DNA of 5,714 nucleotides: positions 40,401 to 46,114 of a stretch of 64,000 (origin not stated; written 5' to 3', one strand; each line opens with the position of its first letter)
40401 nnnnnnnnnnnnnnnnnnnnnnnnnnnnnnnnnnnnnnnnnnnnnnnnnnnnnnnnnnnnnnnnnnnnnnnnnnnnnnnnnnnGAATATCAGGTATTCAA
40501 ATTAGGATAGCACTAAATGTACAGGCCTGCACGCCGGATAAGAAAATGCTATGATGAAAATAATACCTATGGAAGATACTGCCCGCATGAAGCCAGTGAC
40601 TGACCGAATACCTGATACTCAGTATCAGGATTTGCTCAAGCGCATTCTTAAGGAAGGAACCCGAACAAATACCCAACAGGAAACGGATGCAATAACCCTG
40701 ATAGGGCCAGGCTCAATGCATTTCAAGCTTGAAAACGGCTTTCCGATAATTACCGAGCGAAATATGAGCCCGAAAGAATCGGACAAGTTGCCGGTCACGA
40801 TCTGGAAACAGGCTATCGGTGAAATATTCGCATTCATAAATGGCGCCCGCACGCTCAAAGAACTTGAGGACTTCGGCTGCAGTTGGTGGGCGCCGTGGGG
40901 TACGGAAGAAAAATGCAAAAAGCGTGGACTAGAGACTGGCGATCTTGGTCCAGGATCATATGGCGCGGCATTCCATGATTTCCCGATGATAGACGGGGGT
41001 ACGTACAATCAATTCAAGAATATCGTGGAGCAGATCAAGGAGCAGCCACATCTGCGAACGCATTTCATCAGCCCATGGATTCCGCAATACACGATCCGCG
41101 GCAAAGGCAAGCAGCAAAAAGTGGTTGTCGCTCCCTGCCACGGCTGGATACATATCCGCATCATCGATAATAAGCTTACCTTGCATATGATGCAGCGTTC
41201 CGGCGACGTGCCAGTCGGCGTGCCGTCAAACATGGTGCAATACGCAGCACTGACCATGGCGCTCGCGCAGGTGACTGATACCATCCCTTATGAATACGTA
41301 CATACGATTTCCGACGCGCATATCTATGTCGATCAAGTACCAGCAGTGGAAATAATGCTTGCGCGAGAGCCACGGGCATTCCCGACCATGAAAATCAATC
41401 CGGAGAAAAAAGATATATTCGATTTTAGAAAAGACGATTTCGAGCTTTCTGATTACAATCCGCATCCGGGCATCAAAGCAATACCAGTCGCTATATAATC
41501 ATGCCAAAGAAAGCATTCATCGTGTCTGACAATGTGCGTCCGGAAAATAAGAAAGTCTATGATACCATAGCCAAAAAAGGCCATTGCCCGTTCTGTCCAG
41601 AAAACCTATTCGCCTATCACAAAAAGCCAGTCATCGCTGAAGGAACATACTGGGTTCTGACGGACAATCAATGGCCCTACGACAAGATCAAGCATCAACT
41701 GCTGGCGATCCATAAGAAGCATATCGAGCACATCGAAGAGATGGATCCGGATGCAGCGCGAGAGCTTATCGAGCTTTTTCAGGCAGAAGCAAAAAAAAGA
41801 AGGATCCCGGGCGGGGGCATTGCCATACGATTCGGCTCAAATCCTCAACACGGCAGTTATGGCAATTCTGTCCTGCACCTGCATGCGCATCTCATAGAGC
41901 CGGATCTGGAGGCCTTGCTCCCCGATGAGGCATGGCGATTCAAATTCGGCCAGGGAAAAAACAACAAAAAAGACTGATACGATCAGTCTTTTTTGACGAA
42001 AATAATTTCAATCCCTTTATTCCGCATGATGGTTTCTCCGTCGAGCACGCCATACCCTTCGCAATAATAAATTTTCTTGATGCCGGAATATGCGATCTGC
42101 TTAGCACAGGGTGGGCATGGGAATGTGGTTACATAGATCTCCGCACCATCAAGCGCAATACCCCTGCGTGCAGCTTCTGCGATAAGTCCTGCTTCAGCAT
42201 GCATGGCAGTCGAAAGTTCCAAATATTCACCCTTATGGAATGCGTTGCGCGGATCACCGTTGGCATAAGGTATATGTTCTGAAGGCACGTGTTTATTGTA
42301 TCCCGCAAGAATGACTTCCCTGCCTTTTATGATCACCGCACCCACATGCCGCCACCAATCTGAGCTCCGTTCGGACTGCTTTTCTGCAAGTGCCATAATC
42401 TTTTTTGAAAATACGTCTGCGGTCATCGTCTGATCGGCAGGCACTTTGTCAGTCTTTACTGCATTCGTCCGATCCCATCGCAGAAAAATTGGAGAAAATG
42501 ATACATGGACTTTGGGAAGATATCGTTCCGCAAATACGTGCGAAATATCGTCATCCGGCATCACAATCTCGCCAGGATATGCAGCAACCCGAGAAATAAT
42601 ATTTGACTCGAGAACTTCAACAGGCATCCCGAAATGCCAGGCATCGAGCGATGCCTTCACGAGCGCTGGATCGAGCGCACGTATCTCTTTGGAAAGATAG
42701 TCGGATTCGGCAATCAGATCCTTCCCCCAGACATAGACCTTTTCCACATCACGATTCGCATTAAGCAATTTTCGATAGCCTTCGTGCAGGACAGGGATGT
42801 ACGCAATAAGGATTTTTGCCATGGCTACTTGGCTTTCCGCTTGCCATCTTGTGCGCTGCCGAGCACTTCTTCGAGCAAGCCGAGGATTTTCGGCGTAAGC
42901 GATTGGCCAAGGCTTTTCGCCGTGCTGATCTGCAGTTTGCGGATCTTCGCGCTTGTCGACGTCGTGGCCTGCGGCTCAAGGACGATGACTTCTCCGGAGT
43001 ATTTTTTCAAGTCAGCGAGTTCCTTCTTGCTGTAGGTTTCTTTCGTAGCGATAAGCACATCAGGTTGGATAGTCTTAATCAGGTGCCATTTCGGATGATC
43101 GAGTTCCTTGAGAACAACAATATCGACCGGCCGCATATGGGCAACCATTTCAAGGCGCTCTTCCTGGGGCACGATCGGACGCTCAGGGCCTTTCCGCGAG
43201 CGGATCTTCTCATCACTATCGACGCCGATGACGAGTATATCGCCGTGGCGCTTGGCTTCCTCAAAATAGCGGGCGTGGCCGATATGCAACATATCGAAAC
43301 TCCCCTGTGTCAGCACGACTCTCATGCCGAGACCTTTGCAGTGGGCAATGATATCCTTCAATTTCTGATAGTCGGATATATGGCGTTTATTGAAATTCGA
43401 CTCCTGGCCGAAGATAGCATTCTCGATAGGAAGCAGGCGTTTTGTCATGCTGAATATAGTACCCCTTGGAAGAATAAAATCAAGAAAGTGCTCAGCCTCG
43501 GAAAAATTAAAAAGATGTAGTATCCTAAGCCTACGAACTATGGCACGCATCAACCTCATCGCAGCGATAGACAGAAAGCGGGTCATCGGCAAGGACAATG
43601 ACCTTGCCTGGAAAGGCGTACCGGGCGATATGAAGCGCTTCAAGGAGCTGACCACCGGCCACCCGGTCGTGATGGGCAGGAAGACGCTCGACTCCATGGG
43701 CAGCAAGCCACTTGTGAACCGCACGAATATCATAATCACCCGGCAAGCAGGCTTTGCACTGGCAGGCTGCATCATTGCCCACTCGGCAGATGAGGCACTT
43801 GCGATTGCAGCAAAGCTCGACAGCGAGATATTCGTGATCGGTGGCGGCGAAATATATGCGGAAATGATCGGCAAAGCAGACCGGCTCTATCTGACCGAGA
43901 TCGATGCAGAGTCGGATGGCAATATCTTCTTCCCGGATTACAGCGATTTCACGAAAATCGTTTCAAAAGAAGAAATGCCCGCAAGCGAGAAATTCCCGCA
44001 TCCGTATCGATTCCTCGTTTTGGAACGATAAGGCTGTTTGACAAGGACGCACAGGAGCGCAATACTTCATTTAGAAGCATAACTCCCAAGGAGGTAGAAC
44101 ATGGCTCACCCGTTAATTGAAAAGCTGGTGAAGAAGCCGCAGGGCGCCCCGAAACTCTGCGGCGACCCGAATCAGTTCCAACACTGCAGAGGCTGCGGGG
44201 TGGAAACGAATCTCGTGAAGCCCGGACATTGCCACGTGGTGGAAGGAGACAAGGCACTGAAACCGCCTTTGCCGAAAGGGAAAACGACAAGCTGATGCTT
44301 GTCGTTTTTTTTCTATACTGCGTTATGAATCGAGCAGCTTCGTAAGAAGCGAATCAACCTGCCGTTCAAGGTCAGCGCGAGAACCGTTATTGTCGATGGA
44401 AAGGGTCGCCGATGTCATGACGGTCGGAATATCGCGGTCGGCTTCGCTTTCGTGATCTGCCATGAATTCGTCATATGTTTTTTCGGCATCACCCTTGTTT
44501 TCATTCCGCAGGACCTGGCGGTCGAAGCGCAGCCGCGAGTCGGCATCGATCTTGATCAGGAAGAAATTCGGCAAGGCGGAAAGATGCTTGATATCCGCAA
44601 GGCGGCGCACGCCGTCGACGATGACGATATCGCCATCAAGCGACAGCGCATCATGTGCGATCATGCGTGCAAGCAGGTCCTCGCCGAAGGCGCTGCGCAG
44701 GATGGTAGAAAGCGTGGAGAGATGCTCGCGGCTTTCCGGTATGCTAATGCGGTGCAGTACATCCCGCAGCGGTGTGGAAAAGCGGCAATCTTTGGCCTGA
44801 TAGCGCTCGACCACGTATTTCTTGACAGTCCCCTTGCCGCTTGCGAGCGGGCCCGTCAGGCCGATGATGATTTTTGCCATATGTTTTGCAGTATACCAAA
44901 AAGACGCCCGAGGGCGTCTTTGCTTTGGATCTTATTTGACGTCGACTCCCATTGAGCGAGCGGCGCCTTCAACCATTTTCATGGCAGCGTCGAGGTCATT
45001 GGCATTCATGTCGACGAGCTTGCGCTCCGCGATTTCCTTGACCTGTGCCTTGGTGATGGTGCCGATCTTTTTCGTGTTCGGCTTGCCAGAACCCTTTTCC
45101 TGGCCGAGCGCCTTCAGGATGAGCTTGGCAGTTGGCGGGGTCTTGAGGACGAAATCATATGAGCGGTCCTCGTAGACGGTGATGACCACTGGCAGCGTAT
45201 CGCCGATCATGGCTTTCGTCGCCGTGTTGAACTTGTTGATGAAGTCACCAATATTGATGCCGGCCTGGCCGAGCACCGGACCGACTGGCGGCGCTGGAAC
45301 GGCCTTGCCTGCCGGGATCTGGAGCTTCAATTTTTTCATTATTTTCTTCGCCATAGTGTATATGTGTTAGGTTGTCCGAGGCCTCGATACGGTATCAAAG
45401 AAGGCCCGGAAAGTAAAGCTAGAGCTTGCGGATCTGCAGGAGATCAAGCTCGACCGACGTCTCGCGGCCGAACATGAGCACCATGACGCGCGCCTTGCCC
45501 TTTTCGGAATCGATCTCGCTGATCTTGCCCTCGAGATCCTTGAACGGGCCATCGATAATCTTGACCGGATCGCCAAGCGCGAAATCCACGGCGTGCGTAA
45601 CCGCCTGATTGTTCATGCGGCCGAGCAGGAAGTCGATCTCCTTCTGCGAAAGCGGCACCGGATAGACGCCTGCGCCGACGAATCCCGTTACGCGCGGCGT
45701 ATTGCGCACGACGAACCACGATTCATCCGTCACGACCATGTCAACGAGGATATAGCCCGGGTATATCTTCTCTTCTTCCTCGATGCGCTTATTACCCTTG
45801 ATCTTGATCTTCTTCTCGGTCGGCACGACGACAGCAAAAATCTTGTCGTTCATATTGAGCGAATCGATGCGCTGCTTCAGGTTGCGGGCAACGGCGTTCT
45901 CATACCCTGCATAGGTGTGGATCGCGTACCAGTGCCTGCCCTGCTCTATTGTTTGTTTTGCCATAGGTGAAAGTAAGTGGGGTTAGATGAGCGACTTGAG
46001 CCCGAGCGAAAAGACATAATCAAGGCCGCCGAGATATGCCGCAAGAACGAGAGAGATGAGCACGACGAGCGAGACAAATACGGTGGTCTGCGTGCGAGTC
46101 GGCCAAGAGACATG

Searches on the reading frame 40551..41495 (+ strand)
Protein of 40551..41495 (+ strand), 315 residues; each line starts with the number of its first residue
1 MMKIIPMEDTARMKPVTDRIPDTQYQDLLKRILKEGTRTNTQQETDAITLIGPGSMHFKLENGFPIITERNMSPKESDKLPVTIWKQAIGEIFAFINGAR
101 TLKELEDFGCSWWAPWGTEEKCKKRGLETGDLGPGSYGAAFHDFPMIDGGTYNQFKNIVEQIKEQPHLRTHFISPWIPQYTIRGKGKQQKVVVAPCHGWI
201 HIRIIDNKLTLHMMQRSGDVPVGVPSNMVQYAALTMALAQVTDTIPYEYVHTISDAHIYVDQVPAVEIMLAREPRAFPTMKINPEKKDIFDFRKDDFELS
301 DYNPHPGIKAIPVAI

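Call 73: search_protein_families(library=pfam, proteins=[window:40551-41495:+], max_evalue=0.001)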
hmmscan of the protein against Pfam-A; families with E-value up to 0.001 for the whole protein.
window:40551-41495:+ (315 aa): 1 family
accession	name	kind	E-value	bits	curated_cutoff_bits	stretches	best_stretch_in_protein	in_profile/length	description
PF00303.24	Thymidylat_synt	-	1.2e-65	221.8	24.3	1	24-311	2-263/266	Thymidylate synthase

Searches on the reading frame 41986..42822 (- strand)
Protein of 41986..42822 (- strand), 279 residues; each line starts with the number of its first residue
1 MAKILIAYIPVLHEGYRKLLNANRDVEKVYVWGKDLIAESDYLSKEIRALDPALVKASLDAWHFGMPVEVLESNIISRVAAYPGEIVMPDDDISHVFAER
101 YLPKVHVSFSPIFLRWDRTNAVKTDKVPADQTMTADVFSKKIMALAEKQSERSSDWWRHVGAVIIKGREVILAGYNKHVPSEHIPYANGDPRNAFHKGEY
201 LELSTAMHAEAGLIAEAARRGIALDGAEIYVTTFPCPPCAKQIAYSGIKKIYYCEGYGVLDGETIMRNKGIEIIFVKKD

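Call 72: search_protein_families(library=pfam, proteins=[window:41986-42822:-], max_evalue=0.001)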
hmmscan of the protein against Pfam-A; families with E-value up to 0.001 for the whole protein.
window:41986-42822:- (279 aa): 2 families
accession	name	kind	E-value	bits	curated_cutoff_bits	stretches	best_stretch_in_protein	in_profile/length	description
PF00383.29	dCMP_cyt_deam_1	-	4.3e-17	62.3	25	1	140-254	5-101/102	Cytidine and deoxycytidylate deaminase zinc-binding region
PF14437.12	MafB19-deam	-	8.8e-14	52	27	1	140-256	8-102/142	MafB19-like deaminase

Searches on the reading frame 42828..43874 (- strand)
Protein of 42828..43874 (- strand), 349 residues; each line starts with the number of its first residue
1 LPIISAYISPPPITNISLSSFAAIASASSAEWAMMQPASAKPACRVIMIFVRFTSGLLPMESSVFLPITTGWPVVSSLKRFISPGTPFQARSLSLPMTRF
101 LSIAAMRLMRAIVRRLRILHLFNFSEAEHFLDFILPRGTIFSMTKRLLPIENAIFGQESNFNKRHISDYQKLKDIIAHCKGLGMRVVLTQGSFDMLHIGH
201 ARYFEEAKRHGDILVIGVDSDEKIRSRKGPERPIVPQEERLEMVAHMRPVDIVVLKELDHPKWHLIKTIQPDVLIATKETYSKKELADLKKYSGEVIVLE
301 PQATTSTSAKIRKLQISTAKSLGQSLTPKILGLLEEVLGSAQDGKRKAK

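Call 72: search_protein_families(library=pfam, proteins=[window:42828-43874:-], max_evalue=0.001)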
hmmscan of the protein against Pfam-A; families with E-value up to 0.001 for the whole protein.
window:42828-43874:- (349 aa): 1 family
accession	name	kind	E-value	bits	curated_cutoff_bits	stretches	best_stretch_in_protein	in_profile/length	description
PF01467.32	CTP_transf_like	-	4.7e-22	79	21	1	189-305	2-114/133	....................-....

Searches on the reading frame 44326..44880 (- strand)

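Call 72: search_protein_families(library=pfam, proteins=[window:44326-44880:-], max_evalue=0.001)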
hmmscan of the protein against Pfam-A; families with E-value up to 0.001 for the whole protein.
window:44326-44880:- (185 aa): 2 families
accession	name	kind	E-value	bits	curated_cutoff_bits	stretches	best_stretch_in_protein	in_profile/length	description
PF13207.12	AAA_17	-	4.1e-06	27.6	27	1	9-133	1-129/136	AAA domain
PF13238.12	AAA_18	-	9.5e-05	23.3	29.4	1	6-138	1-125/128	AAA domain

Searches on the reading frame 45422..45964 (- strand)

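Call 72: search_protein_families(library=pfam, proteins=[window:45422-45964:-], max_evalue=0.001)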
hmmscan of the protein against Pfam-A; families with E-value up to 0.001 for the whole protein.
window:45422-45964:- (181 aa): 2 families
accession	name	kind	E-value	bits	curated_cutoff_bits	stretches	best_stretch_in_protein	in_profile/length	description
PF02357.24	NusG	-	1.8e-26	92.9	22.2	1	11-112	2-91/93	Transcription termination factor nusG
PF00467.35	KOW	-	8.2e-07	29.1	22.3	1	131-161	2-30/32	KOW motif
